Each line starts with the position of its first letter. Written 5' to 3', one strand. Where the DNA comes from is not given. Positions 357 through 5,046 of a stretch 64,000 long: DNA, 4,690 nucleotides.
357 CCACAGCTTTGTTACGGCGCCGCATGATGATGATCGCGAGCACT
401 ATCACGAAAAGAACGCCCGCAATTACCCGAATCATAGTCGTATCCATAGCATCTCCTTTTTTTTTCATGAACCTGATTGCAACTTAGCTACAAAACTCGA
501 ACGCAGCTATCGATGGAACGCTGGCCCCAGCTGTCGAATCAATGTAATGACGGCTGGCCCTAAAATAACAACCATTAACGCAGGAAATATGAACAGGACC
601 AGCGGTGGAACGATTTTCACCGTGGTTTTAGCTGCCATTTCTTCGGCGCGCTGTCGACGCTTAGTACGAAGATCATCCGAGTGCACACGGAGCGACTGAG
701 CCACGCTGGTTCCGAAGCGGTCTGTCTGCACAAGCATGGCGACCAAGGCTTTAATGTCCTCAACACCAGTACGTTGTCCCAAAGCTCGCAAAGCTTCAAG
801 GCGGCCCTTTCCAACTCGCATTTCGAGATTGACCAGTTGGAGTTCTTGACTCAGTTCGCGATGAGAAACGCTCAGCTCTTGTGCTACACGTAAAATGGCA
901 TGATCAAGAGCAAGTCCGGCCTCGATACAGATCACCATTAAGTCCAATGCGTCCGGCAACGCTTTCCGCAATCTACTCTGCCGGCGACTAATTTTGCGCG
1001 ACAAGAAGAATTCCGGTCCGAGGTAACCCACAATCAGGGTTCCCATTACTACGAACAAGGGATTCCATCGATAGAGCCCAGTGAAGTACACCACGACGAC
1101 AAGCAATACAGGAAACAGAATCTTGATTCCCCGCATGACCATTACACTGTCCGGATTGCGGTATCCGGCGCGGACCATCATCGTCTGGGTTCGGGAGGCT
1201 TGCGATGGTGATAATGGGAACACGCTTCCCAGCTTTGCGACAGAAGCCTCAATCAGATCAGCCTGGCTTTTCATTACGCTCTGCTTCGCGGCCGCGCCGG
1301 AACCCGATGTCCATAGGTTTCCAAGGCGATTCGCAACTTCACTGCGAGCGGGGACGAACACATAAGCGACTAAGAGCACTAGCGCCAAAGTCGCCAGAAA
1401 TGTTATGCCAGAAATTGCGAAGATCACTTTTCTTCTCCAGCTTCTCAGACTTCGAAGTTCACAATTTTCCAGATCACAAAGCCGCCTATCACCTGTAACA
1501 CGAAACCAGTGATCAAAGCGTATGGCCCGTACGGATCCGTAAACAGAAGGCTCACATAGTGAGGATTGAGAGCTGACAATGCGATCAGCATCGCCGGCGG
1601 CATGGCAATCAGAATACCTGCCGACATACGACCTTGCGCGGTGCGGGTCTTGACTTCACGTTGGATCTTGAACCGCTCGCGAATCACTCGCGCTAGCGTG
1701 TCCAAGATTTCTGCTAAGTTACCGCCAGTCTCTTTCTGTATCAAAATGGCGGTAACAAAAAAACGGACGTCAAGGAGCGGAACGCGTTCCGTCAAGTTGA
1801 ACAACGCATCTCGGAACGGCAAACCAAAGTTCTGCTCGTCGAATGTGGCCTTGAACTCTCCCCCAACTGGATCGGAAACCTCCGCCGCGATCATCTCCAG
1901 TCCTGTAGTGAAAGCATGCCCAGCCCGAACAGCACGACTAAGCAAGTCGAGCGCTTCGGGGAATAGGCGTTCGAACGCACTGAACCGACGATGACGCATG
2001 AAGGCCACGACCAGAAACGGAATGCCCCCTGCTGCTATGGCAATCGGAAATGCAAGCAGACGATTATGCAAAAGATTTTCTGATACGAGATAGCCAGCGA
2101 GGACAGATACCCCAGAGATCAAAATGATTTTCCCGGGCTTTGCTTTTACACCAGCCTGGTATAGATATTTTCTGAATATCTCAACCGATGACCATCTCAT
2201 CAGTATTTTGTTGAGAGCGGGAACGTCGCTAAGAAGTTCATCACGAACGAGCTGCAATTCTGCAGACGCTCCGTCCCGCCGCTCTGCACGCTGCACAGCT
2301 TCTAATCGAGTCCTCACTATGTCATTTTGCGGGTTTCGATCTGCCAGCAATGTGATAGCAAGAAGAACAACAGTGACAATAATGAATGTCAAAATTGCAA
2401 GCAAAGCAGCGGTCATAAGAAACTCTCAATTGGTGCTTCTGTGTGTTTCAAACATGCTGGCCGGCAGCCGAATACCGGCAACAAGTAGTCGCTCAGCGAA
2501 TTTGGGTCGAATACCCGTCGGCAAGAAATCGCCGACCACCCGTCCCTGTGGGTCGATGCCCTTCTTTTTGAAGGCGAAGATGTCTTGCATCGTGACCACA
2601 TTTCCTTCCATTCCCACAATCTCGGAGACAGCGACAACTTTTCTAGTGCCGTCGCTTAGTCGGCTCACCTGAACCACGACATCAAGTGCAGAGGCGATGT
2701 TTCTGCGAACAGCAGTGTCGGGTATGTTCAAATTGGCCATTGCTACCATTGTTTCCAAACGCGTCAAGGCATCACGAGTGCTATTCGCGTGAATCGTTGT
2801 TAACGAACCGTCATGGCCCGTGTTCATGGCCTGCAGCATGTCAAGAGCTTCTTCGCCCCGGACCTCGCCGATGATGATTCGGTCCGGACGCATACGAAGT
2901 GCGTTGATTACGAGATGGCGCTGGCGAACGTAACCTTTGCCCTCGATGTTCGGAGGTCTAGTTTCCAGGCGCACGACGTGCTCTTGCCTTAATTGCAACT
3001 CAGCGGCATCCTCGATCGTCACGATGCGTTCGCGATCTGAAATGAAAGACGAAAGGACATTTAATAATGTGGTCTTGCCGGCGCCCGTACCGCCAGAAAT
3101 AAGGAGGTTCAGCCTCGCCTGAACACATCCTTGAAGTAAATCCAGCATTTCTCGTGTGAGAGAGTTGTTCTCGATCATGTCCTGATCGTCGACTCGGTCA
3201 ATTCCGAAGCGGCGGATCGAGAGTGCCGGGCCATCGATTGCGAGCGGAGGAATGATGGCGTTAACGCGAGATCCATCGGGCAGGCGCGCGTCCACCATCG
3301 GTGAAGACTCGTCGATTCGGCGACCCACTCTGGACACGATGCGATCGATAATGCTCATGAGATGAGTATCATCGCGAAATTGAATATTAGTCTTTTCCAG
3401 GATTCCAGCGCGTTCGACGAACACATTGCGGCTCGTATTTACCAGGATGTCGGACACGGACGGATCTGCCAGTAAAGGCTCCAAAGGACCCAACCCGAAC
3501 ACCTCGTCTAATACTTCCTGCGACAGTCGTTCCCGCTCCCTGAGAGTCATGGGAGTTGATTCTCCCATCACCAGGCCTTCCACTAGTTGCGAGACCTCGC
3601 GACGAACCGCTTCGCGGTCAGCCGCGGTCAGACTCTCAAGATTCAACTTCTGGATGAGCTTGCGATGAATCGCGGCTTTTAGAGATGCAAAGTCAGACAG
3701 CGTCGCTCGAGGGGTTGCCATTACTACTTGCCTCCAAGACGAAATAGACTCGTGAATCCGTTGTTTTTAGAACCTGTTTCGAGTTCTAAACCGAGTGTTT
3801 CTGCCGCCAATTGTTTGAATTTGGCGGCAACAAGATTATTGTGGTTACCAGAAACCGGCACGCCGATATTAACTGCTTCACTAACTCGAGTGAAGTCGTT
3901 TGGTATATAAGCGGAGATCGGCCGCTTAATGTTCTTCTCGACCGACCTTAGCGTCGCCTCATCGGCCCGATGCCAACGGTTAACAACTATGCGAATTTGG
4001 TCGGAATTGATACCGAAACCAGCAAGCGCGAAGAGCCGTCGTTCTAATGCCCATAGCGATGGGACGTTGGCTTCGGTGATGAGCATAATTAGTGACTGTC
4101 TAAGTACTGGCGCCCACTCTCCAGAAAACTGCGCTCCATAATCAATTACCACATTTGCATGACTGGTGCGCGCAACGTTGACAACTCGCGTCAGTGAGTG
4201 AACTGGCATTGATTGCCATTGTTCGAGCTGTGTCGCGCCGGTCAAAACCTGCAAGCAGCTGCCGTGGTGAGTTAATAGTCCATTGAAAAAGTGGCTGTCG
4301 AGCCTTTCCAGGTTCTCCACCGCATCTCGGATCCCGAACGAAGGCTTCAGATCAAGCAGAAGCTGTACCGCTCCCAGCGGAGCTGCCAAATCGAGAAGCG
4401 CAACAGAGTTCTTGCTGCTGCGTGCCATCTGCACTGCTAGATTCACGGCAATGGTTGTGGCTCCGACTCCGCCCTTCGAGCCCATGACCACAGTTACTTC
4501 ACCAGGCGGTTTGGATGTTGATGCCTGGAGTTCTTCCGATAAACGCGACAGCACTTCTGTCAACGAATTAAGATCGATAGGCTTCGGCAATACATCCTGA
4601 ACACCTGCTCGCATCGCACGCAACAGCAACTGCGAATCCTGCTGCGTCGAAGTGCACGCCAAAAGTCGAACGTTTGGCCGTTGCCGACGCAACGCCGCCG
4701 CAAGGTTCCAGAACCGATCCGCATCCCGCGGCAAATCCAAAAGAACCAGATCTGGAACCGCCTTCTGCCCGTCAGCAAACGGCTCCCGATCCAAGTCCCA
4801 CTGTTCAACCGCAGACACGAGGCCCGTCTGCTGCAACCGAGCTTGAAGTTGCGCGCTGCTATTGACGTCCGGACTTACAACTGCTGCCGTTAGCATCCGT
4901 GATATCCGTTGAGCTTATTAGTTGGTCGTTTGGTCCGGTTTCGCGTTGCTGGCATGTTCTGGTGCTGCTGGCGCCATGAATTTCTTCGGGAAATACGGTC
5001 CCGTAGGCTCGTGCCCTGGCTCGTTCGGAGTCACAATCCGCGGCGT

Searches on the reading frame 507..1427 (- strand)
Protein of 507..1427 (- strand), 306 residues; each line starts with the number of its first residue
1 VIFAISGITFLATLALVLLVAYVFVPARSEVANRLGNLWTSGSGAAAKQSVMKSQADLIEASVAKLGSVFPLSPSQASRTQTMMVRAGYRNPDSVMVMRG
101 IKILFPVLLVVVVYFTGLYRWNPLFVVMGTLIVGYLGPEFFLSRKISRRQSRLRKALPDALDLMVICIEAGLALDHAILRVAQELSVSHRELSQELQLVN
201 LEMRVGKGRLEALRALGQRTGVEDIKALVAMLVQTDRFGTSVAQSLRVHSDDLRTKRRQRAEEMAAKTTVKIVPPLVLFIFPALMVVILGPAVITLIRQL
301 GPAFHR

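Call 36: search_protein_families(library=pfam, proteins=[window:507-1427:-], max_evalue=0.001)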
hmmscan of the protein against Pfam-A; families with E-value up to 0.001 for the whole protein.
window:507-1427:- (306 aa): 1 family
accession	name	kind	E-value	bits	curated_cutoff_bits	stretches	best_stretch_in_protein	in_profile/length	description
PF00482.28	T2SSF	-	3.3e-19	69.5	25.2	1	160-289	1-124/125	Type II secretion system (T2SS), protein F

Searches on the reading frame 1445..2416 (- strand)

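Call 36: search_protein_families(library=pfam, proteins=[window:1445-2416:-], max_evalue=0.001)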
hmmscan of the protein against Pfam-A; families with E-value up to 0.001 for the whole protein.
window:1445-2416:- (323 aa): 2 families
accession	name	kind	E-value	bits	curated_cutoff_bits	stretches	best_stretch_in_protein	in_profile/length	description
PF00482.28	T2SSF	-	4.3e-19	69.2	25.2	1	155-280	1-123/125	Type II secretion system (T2SS), protein F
PF15048.11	OSTbeta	-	0.00073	20.1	27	0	8-76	41-111/122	Organic solute transporter subunit beta protein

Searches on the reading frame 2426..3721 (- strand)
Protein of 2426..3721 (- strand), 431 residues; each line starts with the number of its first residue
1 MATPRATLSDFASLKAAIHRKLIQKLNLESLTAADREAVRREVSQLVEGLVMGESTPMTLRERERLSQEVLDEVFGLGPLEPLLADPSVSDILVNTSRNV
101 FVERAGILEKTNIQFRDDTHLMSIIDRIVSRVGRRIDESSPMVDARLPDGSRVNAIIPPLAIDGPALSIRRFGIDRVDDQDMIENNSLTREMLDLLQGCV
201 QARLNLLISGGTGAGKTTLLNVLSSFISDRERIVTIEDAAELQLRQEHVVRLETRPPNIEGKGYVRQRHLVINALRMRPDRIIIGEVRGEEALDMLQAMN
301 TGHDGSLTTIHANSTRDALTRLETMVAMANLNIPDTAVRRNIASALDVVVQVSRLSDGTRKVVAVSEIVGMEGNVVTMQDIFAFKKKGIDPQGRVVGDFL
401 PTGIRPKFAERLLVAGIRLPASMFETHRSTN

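Call 36: search_protein_families(library=pfam, proteins=[window:2426-3721:-], max_evalue=0.001)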
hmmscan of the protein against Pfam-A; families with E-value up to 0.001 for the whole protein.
window:2426-3721:- (431 aa): 3 families
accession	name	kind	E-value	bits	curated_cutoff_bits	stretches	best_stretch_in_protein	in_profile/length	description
PF00437.27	T2SSE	-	1.2e-64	218.7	24.9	1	77-359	5-285/370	Type II/IV secretion system protein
PF00005.33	ABC_tran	-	5.4e-06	27.5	25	1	200-369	8-123/137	ABC transporter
PF13191.12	AAA_16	-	3.7e-05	24.7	32.6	1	190-255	10-84/167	AAA ATPase domain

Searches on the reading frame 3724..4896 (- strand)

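Call 36: search_protein_families(library=pfam, proteins=[window:3724-4896:-], max_evalue=0.001)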
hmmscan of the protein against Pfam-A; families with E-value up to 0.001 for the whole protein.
window:3724-4896:- (390 aa): 5 families
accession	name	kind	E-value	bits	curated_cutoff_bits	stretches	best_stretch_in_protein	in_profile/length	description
PF01656.29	CbiA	-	2e-08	34.7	25.4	1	136-343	2-120/125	CobQ/CobB/MinD/ParA nucleotide binding domain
PF00072.30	Response_reg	-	4.8e-08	33.6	30.2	1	15-116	12-110/111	Response regulator receiver domain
PF10609.15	ParA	-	9.1e-06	25.7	27.1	1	134-170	5-40/246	NUBPL iron-transfer P-loop NTPase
PF13614.12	AAA_31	-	0.00024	21.5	27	1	134-169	3-37/177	AAA domain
PF02374.21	ArsA_ATPase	-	0.00043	20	24.3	0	136-165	4-33/305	Anion-transporting ATPase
